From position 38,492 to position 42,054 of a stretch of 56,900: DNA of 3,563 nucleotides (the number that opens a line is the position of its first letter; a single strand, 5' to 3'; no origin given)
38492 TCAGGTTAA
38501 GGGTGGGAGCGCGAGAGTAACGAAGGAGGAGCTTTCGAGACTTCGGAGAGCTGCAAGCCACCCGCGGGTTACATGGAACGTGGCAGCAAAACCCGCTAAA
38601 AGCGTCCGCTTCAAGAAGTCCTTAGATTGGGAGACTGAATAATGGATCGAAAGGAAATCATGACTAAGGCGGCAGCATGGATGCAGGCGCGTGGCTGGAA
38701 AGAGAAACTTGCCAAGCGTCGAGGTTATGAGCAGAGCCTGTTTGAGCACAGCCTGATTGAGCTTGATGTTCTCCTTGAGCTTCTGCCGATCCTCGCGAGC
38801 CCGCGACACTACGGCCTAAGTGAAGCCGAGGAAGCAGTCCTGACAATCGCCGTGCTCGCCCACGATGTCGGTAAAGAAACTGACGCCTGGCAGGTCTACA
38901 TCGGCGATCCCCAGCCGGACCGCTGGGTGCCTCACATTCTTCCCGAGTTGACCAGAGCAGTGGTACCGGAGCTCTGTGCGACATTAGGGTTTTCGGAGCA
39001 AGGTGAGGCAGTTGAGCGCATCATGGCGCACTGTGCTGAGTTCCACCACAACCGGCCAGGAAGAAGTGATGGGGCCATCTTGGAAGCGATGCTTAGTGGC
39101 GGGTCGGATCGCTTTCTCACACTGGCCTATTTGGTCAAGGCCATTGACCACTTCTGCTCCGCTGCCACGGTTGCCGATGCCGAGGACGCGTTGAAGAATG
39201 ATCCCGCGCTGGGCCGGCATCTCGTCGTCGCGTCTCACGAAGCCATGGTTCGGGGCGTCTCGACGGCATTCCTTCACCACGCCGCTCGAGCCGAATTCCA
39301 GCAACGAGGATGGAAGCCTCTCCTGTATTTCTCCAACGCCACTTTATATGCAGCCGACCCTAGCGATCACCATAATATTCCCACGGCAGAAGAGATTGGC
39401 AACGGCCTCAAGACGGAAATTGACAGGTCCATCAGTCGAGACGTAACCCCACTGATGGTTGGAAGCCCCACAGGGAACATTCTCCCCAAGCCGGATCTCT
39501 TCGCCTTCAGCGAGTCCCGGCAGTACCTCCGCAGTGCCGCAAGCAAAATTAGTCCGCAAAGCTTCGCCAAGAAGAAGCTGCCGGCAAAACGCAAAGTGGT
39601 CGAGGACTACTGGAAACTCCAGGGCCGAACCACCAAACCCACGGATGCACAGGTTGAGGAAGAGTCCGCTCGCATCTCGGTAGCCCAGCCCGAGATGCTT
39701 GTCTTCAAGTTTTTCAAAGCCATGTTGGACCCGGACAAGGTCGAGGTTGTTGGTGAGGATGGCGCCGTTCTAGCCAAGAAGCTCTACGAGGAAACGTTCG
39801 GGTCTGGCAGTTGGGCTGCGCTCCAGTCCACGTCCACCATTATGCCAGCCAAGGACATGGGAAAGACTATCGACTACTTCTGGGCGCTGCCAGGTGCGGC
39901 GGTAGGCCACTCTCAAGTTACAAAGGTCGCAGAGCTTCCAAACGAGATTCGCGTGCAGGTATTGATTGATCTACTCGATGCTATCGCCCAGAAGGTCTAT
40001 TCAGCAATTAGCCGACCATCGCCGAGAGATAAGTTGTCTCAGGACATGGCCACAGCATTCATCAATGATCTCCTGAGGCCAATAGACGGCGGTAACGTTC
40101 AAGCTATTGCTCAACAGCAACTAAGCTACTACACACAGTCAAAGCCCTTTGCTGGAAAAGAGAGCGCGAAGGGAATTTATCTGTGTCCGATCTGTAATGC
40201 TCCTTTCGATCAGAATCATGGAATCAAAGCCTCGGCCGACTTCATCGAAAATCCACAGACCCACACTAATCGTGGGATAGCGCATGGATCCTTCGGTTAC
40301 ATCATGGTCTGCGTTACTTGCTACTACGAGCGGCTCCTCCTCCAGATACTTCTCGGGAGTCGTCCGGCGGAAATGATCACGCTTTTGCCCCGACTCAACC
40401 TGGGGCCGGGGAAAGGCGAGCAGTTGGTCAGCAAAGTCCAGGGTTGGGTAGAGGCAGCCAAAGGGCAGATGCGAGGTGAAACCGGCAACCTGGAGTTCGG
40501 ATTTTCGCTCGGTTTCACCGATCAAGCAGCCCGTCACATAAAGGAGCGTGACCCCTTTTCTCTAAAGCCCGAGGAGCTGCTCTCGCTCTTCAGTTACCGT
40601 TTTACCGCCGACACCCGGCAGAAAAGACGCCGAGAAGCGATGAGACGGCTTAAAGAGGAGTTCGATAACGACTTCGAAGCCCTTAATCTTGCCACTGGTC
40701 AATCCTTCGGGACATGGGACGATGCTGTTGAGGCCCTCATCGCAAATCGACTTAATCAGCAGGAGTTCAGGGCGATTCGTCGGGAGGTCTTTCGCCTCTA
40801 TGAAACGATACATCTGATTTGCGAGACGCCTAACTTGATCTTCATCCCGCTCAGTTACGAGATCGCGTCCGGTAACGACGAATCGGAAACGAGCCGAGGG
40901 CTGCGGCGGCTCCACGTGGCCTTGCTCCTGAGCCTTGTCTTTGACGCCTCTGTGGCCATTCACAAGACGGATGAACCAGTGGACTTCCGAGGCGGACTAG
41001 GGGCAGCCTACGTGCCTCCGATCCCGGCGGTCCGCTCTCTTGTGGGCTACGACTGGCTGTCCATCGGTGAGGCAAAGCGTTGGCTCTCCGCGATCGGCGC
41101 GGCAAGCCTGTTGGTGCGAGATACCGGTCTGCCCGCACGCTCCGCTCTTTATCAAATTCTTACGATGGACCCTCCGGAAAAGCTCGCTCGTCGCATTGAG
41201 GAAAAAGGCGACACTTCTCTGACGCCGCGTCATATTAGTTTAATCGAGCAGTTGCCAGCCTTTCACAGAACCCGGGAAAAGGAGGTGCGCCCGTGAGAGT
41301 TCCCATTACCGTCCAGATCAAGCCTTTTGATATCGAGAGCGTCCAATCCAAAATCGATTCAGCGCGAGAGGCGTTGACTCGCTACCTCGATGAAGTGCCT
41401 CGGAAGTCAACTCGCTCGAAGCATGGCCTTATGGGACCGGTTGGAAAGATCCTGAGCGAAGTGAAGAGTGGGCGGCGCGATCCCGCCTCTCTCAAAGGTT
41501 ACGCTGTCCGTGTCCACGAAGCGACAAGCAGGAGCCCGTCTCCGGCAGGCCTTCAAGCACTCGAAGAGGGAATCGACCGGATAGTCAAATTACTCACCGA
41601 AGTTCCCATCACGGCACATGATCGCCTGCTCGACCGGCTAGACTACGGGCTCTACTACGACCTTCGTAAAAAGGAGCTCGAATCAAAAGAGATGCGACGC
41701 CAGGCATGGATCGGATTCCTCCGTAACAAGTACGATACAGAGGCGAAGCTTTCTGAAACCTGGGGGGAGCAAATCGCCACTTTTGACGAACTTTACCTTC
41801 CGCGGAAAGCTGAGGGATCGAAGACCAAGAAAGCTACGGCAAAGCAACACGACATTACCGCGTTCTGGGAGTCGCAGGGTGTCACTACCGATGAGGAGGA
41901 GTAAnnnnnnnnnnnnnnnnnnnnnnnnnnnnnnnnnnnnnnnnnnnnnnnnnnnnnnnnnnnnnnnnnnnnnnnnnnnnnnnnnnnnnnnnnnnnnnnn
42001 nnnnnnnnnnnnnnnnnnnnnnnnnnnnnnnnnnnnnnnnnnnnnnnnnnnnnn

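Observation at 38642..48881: Type I-D-like interference operon with two embedded non-Cas effector-type genes (SIR2-TPR and HEPN)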

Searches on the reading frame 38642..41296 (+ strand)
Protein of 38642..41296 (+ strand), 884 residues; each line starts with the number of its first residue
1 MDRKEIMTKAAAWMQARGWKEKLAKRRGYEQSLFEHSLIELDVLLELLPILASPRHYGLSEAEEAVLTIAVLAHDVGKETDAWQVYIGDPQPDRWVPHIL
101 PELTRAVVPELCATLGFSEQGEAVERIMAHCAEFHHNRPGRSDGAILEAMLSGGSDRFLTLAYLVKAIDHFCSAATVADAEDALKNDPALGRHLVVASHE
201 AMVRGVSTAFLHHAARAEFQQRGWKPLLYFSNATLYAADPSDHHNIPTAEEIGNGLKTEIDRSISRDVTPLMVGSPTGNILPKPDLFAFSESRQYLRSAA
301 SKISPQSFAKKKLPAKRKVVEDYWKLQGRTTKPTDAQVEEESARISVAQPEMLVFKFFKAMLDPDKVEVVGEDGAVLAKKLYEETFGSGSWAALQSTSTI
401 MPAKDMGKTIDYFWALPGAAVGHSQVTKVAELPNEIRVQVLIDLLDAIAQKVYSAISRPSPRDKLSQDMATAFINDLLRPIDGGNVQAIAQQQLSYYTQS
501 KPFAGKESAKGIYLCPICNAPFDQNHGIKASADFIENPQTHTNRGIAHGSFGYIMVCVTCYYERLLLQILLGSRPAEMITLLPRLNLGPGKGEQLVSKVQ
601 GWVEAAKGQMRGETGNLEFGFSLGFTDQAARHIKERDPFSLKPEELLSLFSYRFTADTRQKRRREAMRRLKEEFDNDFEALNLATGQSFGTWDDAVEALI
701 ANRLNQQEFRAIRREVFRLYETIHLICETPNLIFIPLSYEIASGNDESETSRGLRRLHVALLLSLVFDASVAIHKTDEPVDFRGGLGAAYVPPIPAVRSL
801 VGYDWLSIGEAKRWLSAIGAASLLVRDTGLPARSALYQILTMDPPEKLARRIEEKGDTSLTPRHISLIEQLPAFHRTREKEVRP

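Call 3: search_protein_families(library=pfam, proteins=[window:38642-41296:+], max_evalue=0.01)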
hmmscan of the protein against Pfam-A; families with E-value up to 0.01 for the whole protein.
window:38642-41296:+ (884 aa): 0 families

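Call 4: search_protein_families(library=ncbifam, proteins=[window:38642-41296:+], max_evalue=0.01)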
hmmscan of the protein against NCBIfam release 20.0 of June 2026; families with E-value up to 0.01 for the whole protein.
window:38642-41296:+ (884 aa): 2 families
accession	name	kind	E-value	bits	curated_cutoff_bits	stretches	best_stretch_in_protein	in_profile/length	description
TIGR03174.1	cas_Csc3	equivalog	4.4e-05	21.8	60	0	201-265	171-234/946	type I-D CRISPR-associated protein Cas10d/Csc3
TIGR01596.1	cas3_HD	equivalog_domain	0.00013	22.1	43.45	1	64-145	30-110/178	CRISPR-associated endonuclease Cas3''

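Call 5: search_protein_families(library=padloc, proteins=[window:38642-41296:+], max_evalue=0.01)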
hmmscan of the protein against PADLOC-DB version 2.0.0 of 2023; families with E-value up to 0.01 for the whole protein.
window:38642-41296:+ (884 aa): 9 families
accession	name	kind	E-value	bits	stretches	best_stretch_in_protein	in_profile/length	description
PDLC01192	Cas10d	-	0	1122.1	1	3-873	2-845/847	CAS-I-D; effector_LS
PDLC01325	Cas10_Id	-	4.5e-08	30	1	31-584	4-463/795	CAS-I-D; effector_LS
PDLC01588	Cas10_Id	-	7.8e-07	25.8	1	31-278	43-270/859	CAS-I-D; effector_LS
PDLC00921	Cas10d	-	1.2e-05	21.8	0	201-265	171-234/946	CRISPR type I-D/CYANO-associated protein Csc3/Cas10d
PDLC00940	Cas3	-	3.5e-05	22.1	1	64-145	30-110/178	CRISPR-associated endonuclease Cas3-HD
PDLC01763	Cas3b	-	0.00011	19.1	1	61-98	36-72/762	-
PDLC01254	Cas3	-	0.00012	20.3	1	30-141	6-93/164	CAS-I; effector_G3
PDLC01757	Cas3b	-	0.00017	18.3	1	22-141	4-104/676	-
PDLC02020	Cas10_Id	-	0.0039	13.3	0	203-268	245-308/964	-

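Call 86: search_solved_structures(query=window:38642-41293:+, max_evalue=0.01)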
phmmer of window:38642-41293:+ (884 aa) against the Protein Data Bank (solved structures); distinct sequences matched with E-value up to 0.01: 0.

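Call 88: search_dna_similar(query=window:38642-41293:+, collection=plasmids, mode=protein, max_evalue=0.00001, max_rows=10)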
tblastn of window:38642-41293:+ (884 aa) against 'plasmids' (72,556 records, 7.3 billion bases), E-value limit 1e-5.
No match.

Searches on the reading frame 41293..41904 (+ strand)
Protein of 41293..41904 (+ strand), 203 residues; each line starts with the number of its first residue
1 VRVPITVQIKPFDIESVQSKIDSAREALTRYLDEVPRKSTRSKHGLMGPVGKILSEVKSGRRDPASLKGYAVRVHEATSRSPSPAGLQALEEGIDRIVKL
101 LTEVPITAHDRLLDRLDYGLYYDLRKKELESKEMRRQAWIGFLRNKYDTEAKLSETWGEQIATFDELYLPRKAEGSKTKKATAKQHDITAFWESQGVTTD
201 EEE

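Call 3: search_protein_families(library=pfam, proteins=[window:41293-41904:+], max_evalue=0.01)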
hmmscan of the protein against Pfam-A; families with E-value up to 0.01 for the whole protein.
window:41293-41904:+ (203 aa): 0 families

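Call 4: search_protein_families(library=ncbifam, proteins=[window:41293-41904:+], max_evalue=0.01)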
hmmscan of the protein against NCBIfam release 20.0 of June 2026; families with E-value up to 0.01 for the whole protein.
window:41293-41904:+ (203 aa): 0 families

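Call 5: search_protein_families(library=padloc, proteins=[window:41293-41904:+], max_evalue=0.01)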
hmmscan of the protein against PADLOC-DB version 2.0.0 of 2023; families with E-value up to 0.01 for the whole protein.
window:41293-41904:+ (203 aa): 1 family
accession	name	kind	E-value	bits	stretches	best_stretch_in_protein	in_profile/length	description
PDLC01194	Cas11d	-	9.2e-77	256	1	1-203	1-201/202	CAS-I-D; effector_SS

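Call 85: search_solved_structures(query=window:41293-41901:+, max_evalue=1)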
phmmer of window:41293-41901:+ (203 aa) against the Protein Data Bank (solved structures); distinct sequences matched with E-value up to 1: 0.
